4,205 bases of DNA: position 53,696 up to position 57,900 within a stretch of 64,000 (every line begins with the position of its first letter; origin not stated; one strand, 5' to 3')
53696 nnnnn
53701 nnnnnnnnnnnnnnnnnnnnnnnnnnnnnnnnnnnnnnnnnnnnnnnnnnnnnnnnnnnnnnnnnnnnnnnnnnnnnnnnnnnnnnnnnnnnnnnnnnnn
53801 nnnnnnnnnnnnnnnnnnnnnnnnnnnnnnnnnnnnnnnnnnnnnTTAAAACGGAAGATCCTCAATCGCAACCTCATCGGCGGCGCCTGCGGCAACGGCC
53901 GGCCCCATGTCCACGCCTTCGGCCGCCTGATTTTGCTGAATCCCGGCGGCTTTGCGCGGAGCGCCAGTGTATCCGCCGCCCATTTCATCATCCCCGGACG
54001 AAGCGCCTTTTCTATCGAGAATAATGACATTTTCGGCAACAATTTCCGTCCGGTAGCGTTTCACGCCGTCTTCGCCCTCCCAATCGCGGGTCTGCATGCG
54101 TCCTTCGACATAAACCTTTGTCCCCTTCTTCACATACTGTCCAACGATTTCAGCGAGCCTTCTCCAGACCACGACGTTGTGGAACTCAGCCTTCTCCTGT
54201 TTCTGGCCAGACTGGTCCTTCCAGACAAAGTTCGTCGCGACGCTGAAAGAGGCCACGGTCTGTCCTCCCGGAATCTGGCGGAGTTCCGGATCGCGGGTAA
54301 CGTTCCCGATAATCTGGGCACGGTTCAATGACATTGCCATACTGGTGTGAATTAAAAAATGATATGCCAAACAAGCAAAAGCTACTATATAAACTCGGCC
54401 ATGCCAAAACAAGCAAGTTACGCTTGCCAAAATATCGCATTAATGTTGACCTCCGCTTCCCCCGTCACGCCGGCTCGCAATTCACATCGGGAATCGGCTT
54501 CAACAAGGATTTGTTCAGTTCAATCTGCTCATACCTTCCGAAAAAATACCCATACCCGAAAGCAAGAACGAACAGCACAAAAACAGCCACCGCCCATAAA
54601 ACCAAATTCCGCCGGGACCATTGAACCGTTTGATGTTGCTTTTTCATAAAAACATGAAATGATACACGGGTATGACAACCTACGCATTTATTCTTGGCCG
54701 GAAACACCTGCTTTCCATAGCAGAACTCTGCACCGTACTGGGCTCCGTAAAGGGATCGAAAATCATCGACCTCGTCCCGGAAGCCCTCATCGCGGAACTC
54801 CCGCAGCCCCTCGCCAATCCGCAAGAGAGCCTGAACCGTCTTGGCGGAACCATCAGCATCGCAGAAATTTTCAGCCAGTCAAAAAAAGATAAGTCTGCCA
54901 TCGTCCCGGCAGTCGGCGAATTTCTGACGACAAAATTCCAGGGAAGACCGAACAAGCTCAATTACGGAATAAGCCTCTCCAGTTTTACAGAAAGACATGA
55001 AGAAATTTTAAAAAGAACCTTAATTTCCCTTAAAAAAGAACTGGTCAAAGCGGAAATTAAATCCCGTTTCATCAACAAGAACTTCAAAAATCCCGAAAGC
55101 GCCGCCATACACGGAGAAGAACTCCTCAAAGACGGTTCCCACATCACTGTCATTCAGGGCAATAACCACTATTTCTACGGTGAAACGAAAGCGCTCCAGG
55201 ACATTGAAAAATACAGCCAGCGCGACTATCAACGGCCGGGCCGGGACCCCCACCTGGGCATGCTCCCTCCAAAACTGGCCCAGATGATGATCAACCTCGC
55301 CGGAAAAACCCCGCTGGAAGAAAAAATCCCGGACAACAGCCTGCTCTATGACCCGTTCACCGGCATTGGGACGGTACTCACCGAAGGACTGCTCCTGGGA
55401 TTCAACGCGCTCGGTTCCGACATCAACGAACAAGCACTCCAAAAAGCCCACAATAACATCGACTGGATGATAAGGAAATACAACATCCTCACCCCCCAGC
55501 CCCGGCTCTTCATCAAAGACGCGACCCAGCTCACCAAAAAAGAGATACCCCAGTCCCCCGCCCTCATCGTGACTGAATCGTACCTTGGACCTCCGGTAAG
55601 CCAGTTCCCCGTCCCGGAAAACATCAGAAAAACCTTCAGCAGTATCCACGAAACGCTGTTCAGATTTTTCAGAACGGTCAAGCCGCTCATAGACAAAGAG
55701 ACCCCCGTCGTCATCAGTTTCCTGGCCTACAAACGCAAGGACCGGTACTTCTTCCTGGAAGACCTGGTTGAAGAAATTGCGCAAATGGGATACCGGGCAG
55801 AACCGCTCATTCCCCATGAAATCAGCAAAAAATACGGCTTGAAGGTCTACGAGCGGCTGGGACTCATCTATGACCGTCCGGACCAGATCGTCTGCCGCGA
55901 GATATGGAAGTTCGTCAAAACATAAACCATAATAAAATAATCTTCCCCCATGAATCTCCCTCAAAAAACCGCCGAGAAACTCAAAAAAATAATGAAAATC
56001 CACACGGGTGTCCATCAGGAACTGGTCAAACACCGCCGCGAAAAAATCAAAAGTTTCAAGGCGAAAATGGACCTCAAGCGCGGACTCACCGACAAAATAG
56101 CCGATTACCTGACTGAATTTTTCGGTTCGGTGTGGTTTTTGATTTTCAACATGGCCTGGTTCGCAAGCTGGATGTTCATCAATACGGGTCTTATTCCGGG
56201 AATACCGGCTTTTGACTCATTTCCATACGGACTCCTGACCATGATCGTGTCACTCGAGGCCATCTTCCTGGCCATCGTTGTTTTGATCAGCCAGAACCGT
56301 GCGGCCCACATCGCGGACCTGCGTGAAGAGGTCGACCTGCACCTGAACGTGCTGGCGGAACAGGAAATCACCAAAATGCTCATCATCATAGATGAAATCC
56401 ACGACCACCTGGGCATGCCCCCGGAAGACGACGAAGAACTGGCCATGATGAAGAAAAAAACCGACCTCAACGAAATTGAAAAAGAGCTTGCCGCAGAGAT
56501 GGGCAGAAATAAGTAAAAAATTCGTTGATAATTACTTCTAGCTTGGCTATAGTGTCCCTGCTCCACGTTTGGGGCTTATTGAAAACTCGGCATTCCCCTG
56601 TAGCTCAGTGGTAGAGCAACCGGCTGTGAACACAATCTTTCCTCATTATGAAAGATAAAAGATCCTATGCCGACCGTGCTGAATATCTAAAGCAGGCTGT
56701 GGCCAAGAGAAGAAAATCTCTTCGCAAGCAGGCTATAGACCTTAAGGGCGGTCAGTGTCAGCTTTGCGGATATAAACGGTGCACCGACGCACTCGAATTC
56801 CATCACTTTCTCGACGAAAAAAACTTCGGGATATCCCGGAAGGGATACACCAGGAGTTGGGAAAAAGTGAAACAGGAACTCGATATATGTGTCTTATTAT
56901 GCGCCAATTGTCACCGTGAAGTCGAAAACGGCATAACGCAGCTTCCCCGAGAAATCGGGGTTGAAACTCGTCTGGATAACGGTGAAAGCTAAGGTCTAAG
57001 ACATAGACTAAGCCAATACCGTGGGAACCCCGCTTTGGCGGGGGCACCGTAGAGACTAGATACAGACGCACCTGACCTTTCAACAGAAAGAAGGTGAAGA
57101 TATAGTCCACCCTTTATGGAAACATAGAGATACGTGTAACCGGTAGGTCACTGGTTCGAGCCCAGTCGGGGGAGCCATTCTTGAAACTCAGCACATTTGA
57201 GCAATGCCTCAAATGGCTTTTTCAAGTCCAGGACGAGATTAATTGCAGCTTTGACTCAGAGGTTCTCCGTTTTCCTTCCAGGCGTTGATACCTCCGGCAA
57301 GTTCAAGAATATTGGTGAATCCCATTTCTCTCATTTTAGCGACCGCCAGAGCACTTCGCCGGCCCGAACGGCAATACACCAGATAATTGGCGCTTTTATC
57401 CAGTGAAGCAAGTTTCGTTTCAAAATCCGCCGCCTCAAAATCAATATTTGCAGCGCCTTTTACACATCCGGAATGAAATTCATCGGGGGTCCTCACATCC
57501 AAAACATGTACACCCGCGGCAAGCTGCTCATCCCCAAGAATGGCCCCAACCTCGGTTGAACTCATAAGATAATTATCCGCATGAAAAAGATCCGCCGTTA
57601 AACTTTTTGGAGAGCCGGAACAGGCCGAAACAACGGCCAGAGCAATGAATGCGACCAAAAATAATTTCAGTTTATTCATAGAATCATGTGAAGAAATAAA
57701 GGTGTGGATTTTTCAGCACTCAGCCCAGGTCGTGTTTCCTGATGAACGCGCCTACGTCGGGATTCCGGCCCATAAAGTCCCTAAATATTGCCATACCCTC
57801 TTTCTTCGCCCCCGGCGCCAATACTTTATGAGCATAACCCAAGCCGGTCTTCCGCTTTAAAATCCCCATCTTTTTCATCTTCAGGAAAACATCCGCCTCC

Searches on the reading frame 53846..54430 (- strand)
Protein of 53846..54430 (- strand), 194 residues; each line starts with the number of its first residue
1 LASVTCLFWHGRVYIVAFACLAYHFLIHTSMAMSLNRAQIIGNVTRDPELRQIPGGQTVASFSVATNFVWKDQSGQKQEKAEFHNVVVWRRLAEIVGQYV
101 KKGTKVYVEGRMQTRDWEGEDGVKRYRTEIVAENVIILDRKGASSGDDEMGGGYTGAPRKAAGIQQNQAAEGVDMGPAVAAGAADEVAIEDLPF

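Call 12: search_protein_families(library=pfam, proteins=[window:53846-54430:-], max_evalue=0.001)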
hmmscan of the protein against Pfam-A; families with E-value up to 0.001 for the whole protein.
window:53846-54430:- (194 aa): 1 family
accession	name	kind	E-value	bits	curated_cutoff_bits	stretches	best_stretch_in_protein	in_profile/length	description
PF00436.31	SSB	-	3e-39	133.7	26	1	35-136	1-102/104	Single-strand binding protein family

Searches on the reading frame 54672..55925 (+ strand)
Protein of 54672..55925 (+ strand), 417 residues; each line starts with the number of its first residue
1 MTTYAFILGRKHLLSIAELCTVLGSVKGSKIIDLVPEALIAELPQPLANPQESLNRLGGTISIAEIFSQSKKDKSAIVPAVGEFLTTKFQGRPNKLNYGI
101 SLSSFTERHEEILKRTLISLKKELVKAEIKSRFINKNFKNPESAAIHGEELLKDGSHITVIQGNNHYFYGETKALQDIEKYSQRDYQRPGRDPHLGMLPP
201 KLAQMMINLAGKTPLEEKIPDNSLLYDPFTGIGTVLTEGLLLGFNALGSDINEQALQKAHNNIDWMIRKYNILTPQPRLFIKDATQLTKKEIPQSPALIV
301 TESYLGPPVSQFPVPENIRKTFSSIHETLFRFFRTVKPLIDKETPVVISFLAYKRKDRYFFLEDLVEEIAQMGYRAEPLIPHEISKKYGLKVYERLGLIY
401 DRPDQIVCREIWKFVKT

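Call 12: search_protein_families(library=pfam, proteins=[window:54672-55925:+], max_evalue=0.001)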
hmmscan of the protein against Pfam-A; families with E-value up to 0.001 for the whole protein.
window:54672-55925:+ (417 aa): 2 families
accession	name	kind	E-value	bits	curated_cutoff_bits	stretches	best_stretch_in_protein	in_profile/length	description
PF01555.25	N6_N4_Mtase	-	1.9e-07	31.7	26.7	1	104-259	93-219/221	DNA methylase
PF01170.24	UPF0020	-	0.00057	20.1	22.3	0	194-249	8-82/197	RMKL-like, methyltransferase domain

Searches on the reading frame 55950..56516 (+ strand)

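Call 12: search_protein_families(library=pfam, proteins=[window:55950-56516:+], max_evalue=0.001)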
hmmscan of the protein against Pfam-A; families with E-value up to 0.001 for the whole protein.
window:55950-56516:+ (188 aa): 1 family
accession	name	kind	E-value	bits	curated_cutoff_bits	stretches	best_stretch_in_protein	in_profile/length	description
PF06210.16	DUF1003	-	2.4e-26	92.4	27.4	1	58-155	1-97/103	Protein of unknown function (DUF1003)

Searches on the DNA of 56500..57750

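Call 68: search_rna_families(source=window, start=56500, end=57750, threshold=evalue, max_evalue=1)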
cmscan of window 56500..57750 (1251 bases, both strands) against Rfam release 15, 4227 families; matches with E-value up to 1: 2.
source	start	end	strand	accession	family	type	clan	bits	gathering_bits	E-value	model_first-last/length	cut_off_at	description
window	56881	57129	+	RF00028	Intron_gpI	Intron;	-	62.8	50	2.8e-15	1-253/253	no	Group I catalytic intron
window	57141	57247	-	RF02194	HPnc0260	Gene; antisense;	-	33.3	59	0.22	1-156/156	no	Bacterial antisense RNA HPnc0260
